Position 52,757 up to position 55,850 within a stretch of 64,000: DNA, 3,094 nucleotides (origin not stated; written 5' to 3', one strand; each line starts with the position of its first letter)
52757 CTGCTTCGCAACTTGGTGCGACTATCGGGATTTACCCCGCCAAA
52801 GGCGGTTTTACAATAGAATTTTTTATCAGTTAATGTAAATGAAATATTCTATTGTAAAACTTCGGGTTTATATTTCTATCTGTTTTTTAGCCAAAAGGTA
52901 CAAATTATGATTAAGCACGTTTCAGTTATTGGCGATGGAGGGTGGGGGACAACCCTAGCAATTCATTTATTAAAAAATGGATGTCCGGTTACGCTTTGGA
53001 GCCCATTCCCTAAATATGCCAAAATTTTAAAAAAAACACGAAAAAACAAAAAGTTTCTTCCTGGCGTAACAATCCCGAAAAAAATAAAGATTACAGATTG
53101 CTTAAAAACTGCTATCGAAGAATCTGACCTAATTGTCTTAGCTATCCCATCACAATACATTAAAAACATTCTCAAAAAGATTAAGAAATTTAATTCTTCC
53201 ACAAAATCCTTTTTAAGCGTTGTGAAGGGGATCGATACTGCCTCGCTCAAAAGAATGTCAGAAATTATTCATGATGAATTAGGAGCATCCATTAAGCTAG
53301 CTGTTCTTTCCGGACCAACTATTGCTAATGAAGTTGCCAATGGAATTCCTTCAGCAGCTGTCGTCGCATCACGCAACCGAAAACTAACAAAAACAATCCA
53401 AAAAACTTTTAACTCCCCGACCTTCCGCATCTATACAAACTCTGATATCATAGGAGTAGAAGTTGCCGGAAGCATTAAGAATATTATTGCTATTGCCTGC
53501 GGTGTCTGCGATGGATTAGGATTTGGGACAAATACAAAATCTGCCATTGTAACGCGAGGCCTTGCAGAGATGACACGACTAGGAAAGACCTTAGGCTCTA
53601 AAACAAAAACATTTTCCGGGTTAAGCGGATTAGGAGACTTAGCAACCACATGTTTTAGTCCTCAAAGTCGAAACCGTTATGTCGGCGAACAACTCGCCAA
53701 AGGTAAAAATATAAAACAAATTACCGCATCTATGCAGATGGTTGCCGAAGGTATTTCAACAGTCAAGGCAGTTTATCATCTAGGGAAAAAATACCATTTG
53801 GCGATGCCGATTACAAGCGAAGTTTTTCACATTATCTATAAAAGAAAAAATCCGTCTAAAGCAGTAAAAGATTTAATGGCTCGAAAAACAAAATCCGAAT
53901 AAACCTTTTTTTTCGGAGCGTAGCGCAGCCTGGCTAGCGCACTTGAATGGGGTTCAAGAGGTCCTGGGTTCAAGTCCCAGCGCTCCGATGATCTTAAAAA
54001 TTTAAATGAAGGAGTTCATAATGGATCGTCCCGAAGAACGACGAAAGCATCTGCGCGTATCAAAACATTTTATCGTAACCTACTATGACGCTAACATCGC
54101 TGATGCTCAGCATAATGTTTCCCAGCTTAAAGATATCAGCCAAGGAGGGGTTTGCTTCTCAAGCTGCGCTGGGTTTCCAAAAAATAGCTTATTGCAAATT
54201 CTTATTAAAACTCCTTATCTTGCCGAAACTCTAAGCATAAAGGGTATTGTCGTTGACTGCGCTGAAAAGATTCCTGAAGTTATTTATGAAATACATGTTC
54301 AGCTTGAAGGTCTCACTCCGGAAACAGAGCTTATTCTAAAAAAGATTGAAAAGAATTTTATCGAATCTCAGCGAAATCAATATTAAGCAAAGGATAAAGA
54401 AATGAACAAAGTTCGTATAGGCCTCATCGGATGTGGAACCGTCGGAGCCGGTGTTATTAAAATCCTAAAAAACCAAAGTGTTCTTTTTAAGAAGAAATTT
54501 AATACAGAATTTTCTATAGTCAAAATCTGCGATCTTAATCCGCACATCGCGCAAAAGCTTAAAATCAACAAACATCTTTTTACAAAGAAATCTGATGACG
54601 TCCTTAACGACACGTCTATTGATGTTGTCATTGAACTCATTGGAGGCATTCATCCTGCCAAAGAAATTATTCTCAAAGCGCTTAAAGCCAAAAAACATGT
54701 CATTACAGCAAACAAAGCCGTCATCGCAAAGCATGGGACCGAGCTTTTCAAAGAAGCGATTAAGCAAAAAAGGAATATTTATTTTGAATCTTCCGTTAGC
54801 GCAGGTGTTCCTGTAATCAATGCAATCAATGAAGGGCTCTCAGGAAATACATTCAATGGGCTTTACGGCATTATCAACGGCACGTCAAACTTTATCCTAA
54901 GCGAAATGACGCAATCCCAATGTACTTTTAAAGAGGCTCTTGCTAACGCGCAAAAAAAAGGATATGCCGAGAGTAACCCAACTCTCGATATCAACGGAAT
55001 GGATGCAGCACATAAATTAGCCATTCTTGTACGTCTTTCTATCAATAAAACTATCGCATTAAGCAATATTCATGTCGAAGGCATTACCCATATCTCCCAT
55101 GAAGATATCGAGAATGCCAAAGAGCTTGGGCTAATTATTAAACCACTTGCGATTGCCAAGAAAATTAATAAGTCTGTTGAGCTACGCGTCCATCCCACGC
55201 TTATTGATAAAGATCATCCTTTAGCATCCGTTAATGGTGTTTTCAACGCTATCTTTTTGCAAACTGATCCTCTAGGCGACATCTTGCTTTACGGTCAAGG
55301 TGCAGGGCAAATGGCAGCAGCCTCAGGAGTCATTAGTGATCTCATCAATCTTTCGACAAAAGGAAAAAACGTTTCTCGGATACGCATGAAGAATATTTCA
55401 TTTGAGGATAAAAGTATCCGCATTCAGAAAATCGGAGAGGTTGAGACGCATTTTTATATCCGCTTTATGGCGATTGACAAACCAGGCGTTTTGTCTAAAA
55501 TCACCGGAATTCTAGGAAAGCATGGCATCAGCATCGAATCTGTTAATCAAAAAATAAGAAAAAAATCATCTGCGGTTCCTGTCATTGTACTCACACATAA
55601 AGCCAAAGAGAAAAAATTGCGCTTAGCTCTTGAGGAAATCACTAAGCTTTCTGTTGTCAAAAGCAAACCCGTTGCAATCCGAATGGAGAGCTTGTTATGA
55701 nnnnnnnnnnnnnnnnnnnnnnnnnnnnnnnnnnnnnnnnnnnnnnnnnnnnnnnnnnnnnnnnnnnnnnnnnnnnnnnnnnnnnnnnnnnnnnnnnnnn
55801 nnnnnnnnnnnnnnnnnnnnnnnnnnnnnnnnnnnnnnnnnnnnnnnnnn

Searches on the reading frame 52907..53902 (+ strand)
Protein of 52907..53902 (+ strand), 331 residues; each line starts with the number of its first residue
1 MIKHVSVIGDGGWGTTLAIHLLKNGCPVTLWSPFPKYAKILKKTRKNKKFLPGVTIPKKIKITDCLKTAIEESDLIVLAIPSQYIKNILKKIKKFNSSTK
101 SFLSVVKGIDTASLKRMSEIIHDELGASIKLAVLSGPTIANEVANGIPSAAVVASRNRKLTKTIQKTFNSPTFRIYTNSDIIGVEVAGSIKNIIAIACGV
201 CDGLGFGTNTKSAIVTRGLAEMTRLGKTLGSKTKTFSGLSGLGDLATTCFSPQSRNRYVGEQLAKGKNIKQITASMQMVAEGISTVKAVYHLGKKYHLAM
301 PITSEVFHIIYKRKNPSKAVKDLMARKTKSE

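Call 10: search_protein_families(library=pfam, proteins=[window:52907-53902:+])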
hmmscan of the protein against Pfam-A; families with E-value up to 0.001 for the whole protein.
window:52907-53902:+ (331 aa): 5 families
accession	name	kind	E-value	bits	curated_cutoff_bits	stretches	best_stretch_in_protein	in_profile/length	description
PF07479.19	NAD_Gly3P_dh_C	-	4e-57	192.8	25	1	180-321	1-142/142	NAD-dependent glycerol-3-phosphate dehydrogenase C-terminus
PF01210.29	NAD_Gly3P_dh_N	-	2.6e-47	161.2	23.1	1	5-159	2-156/158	NAD-dependent glycerol-3-phosphate dehydrogenase N-terminus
PF20618.3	GPD_NAD_C_bact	-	3.3e-20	72.8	27.6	1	240-306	1-66/66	Bacterial GPD, NAD-dependent C-terminal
PF03807.23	F420_oxidored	-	3.3e-07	31.3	21.6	1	5-106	2-92/94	NADP oxidoreductase coenzyme F420-dependent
PF02558.23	ApbA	-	4.7e-06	26.7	22.2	1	6-112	2-106/150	Ketopantoate reductase PanE/ApbA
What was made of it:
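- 52907..53902 (+): gpsA, whose 5' UTR now contains copy A. Pfam NAD_Gly3P_dh_N and NAD_Gly3P_dh_C, E 3e-47 and 4e-57 (call 10).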

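Call 15: find_related_loci(query=window:52907-53899:+, collection=genome_contigs, flank=3000)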
Query window:52907-53899:+ (331 aa) in genome_contigs; peptide patterns used: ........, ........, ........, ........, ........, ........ (x = any residue, [..] = any of these).
599 stretches matched a pattern (row limit reached: there are more); 328 encode a relative of the query (tblastn E <= 1e-3); the best 80 are kept; 80 distinct loci.
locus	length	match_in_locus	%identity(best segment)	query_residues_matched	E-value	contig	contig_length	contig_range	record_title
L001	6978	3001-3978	71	5-331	3e-148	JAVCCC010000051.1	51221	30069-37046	MAG: Candidatus Aceula lacicola isolate MAG_3300035698_1100 Ga0374944_044230, whole genome shotgun sequence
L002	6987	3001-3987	65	2-331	1e-143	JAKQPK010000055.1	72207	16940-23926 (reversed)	MAG: Candidatus Omnitrophota bacterium isolate USMO_maxbin.079 k141_1148270, whole genome shotgun sequence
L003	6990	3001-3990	64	1-331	2e-143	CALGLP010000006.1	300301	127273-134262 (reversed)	MAG TPA_asm: uncultured bacterium isolate SRR3330210_bin.157_CONCOCT_v1.1_MAG genome assembly, contig: ERZ724080.37, who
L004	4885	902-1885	68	3-331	2e-142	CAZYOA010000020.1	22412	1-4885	MAG TPA_asm: uncultured Planctomycetales bacterium isolate binchicken_co181_631 genome assembly, contig: NODE_3481_lengt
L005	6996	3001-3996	64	2-331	5e-141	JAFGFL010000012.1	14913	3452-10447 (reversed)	MAG: Candidatus Omnitrophota bacterium isolate Zod_Metabat.1316 k87_1826731, whole genome shotgun sequence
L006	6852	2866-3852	62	2-331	3e-140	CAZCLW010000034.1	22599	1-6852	MAG TPA_asm: uncultured Planctomycetales bacterium isolate SRP239054_co1_195 genome assembly, contig: NODE_1529_length_2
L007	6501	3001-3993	65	2-331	3e-140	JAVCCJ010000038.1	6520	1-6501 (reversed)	MAG: Candidatus Zapsychrus exili isolate MAG_3300035698_1555 Ga0374944_168708, whole genome shotgun sequence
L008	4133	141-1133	62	2-331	2e-140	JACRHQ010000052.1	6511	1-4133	MAG: Candidatus Omnitrophota bacterium isolate NC_groundwater_1781_Pr3_B-0.1um_55_10 SR-2_scaffold_141_905278, whole gen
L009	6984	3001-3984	61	4-331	8e-137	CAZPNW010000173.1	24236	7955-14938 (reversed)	MAG TPA_asm: uncultured Planctomycetales bacterium isolate binchicken_co216_53 genome assembly, contig: k141_3627281, wh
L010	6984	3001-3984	60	4-331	6e-134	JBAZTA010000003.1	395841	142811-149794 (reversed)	MAG: Candidatus Omnitrophota bacterium isolate SO_2017_GW1_19 NODE_172_length_395841_cov_2.076381_OW334_2017, whole geno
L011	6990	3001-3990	61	1-331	9e-134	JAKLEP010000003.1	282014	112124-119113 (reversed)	MAG: Candidatus Omnitrophota bacterium isolate RA.bin136 RA.bin136_3, whole genome shotgun sequence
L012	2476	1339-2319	59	5-331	2e-140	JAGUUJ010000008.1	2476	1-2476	MAG: Candidatus Omnitrophota bacterium isolate DeMMO5_9 c_000000010758, whole genome shotgun sequence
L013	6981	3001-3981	59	5-331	2e-132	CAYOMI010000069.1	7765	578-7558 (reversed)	MAG TPA_asm: uncultured Planctomycetales bacterium isolate SRP098346_co1_93 genome assembly, contig: NODE_12916_length_7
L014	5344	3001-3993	61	2-331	6e-133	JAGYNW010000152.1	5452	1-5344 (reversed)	MAG: Candidatus Omnitrophota bacterium isolate M55B153 152, whole genome shotgun sequence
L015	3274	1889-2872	60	4-331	6e-135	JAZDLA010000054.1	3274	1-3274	MAG: Candidatus Omnitrophota bacterium isolate MEGAHIT-group-0.561 k141_9907212, whole genome shotgun sequence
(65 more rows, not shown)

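Call 19: find_encoding_contigs(protein=window:52907-53902:+, flank=2000, max_places=10)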
Protein window:52907-53902:+ (331 aa): 2 contigs read that carry it; 2 places shown.
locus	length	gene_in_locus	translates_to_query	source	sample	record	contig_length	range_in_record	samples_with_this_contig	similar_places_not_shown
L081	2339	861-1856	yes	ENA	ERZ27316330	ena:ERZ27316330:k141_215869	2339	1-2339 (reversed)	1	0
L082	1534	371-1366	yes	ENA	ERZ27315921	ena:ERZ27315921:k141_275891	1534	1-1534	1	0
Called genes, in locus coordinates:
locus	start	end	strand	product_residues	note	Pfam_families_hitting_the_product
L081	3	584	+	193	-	?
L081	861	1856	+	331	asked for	PF01210:NAD_Gly3P_dh_N, PF02558:ApbA (weak), PF03807:F420_oxidored (weak), PF07479:NAD_Gly3P_dh_C, PF20618:GPD_NAD_C_bact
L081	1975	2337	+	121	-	PF07238:PilZ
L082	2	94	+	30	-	?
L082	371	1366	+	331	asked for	PF01210:NAD_Gly3P_dh_N, PF02558:ApbA (weak), PF03807:F420_oxidored (weak), PF07479:NAD_Gly3P_dh_C, PF20618:GPD_NAD_C_bact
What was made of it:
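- Tried and rejected: I did not spend the last large protein search on translated element frames, because no gene was called over copy A in L081 or L082 (call 19).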

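Call 29: find_homologous_proteins(query=window:52907-53899:+, max_evalue=1e-60)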
Query window:52907-53899:+ (331 aa): 7551 proteins with E <= 1e-60 among 8000 candidates; the best 120 are listed.
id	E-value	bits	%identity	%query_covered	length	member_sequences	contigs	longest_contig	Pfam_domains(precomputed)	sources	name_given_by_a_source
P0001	2.0e-210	715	100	100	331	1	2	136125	PF20618.4,PF07479.20,PF02558.23,PF01210.30,PF03807.24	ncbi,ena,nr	ncbi:MAG: NAD(P)H-dependent glycerol-3-phosphate dehydrogenase [Candidatus Aceula meridiana]|nr:NAD(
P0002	3.0e-146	505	71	99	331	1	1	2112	PF20618.4,PF07479.20,PF01210.30,PF03807.24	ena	-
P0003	4.2e-146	504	71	99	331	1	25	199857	PF20618.4,PF07479.20,PF02558.23,PF01210.30,PF03807.24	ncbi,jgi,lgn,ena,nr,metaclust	ncbi:MAG: NAD(P)H-dependent glycerol-3-phosphate dehydrogenase [Candidatus Aceula lacicola]|nr:NAD(P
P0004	3.3e-143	495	69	100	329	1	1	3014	PF20618.4,PF07479.20,PF02558.23,PF01210.30,PF03807.24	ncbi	-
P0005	1.4e-141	489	70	99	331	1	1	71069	PF20618.4,PF07479.20,PF01210.30,PF03807.24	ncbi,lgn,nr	ncbi:MAG: NAD(P)-dependent glycerol-3-phosphate dehydrogenase [Candidatus Omnitrophica bacterium]|nr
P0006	9.3e-139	480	67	100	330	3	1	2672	PF20618.4,PF07479.20,PF01210.30,PF03807.24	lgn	-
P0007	1.2e-138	480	67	100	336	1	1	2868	PF20618.4,PF07479.20,PF01210.30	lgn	-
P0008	2.3e-138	479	67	100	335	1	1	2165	PF20618.4,PF07479.20,PF01210.30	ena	-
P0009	3.3e-138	478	68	99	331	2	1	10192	PF20618.4,PF07479.20,PF02558.23,PF01210.30,PF03807.24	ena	-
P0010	7.8e-138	477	67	100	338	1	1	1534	PF20618.4,PF07479.20,PF01210.30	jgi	-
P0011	6.4e-136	471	66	100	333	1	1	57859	PF20618.4,PF07479.20,PF02558.23,PF01210.30,PF03807.24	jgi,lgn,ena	-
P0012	6.8e-136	471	68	99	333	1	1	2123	PF20618.4,PF07479.20,PF01210.30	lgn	-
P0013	7.0e-136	471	67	100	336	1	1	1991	PF20618.4,PF07479.20,PF01210.30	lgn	-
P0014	1.0e-135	470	66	100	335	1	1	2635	PF20618.4,PF07479.20,PF02558.23,PF01210.30,PF03807.24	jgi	jgi:glycerol-3-phosphate dehydrogenase (NAD(P)+)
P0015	1.5e-135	469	64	100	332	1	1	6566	PF20618.4,PF07479.20,PF01210.30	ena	-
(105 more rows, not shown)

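Call 52: find_encoding_contigs(protein=P0005, flank=10000, max_places=2)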
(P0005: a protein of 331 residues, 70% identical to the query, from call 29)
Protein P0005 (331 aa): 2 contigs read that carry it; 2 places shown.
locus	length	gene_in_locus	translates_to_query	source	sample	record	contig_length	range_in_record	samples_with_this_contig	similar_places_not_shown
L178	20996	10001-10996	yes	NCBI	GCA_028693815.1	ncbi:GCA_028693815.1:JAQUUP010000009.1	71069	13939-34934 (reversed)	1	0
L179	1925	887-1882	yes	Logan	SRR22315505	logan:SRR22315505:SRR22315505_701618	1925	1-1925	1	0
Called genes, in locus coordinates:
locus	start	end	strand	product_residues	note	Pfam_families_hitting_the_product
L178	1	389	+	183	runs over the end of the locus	PF00565:SNase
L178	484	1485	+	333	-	PF01171:ATP_bind_3, PF09179:TilS (weak)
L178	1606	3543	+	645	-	PF06480:FtsH_ext, PF00004:AAA, PF07728:AAA_5 (faint), PF17862:AAA_lid_3, PF01434:Peptidase_M41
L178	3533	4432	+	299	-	PF00809:Pterin_bind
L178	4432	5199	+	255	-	PF19293:CdaA_N (weak), PF02457:DAC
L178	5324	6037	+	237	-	PF03740:PdxJ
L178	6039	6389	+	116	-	PF01648:ACPS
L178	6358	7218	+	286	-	PF01256:Carb_kinase, PF02110:HK (weak), PF08543:Phos_pyr_kin (weak)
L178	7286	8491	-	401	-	PF00365:PFK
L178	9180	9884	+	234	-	PF00535:Glycos_transf_2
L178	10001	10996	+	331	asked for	PF01210:NAD_Gly3P_dh_N, PF03807:F420_oxidored, PF07479:NAD_Gly3P_dh_C, PF20618:GPD_NAD_C_bact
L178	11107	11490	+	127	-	PF07238:PilZ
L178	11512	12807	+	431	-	PF03447:NAD_binding_3, PF00742:Homoserine_dh, PF01842:ACT, PF22629:ACT_AHAS_ss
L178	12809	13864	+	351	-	PF00291:PALP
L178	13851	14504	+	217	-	PF04127:DFP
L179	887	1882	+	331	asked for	PF01210:NAD_Gly3P_dh_N, PF03807:F420_oxidored, PF07479:NAD_Gly3P_dh_C, PF20618:GPD_NAD_C_bact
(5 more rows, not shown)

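Call 53: find_encoding_contigs(protein=P0002, flank=10000, max_places=2)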
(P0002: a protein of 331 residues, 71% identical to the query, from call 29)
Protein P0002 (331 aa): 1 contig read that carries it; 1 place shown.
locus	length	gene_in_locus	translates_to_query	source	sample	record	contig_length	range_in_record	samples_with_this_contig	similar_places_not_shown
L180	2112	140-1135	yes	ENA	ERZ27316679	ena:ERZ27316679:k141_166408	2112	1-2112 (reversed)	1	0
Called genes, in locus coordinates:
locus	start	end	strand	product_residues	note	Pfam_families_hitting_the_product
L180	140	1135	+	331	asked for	PF01210:NAD_Gly3P_dh_N, PF03807:F420_oxidored (weak), PF07479:NAD_Gly3P_dh_C, PF20618:GPD_NAD_C_bact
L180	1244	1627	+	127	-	PF07238:PilZ (weak)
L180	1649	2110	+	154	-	?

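Call 54: find_encoding_contigs(protein=P0004, flank=10000, max_places=2)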
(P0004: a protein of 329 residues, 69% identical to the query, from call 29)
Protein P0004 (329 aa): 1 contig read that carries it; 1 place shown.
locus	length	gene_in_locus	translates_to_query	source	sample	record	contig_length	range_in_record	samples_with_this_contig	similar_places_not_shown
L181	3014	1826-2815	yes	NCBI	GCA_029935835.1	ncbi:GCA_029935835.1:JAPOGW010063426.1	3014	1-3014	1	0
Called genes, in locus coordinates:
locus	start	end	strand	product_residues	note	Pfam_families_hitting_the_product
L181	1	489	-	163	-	?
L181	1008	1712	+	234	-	PF00535:Glycos_transf_2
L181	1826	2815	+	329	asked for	PF01210:NAD_Gly3P_dh_N, PF02558:ApbA, PF03807:F420_oxidored (faint), PF07479:NAD_Gly3P_dh_C, PF20618:GPD_NAD_C_bact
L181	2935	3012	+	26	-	?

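Call 55: find_encoding_contigs(protein=P0003, flank=10000, max_places=3)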
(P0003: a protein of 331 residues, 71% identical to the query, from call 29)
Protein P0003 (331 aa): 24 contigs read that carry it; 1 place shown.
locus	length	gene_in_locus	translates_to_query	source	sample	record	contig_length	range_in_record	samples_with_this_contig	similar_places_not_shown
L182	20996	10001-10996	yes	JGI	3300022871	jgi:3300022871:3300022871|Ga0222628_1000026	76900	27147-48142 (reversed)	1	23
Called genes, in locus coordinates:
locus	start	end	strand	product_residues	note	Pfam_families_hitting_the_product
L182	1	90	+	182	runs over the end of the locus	PF00565:SNase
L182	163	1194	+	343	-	PF01171:ATP_bind_3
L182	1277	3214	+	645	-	PF06480:FtsH_ext, PF06068:TIP49 (faint), PF00004:AAA, PF17862:AAA_lid_3, PF01434:Peptidase_M41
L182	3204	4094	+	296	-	PF00809:Pterin_bind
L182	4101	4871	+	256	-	PF02457:DAC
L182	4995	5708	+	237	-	PF03740:PdxJ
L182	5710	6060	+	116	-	PF01648:ACPS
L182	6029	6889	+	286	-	PF01256:Carb_kinase, PF02110:HK (weak)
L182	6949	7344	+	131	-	PF07963:N_methyl (weak)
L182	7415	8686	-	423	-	PF00365:PFK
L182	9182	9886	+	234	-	PF00535:Glycos_transf_2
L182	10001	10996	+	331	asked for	PF01210:NAD_Gly3P_dh_N, PF02558:ApbA (weak), PF03807:F420_oxidored, PF07479:NAD_Gly3P_dh_C, PF20618:GPD_NAD_C_bact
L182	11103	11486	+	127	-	PF07238:PilZ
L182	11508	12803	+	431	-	PF01408:GFO_IDH_MocA (weak), PF03447:NAD_binding_3, PF00742:Homoserine_dh, PF01842:ACT, PF22629:ACT_AHAS_ss (weak)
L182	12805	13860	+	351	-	PF00291:PALP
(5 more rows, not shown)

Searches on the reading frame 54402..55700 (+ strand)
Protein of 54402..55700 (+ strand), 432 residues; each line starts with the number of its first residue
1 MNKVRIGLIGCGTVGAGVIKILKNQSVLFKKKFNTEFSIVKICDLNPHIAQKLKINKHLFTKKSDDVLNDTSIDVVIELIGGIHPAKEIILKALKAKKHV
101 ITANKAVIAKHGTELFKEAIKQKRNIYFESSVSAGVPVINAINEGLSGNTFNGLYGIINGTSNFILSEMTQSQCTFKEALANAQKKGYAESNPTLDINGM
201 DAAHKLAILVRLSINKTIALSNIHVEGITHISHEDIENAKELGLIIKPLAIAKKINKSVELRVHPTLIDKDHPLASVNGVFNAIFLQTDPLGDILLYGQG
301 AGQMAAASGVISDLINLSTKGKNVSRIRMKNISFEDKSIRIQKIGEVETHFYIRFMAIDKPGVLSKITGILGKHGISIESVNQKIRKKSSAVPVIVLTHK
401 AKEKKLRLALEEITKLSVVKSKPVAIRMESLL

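Call 10: search_protein_families(library=pfam, proteins=[window:54402-55700:+])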
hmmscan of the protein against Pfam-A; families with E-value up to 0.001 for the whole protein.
window:54402-55700:+ (432 aa): 7 families
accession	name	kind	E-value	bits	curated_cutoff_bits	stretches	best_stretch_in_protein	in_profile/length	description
PF00742.24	Homoserine_dh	-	9.7e-62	208.3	22.9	1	137-315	1-173/173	Homoserine dehydrogenase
PF03447.22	NAD_binding_3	-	1.8e-19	71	24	1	10-129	1-116/116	Homoserine dehydrogenase, NAD binding domain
PF01842.31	ACT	-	9.4e-12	44.9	27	1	352-416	2-64/66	ACT domain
PF22629.2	ACT_AHAS_ss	-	4.3e-07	30.4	27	1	358-418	6-64/67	AHAS small subunit-like ACT domain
PF01408.29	GFO_IDH_MocA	-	7.3e-05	23.9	24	1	4-102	1-91/120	Oxidoreductase family, NAD-binding Rossmann fold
PF13291.12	ACT_4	-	0.00016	22.7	27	1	353-389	9-45/80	ACT domain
PF13740.12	ACT_6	-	0.00069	19.9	23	0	353-412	5-64/76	ACT domain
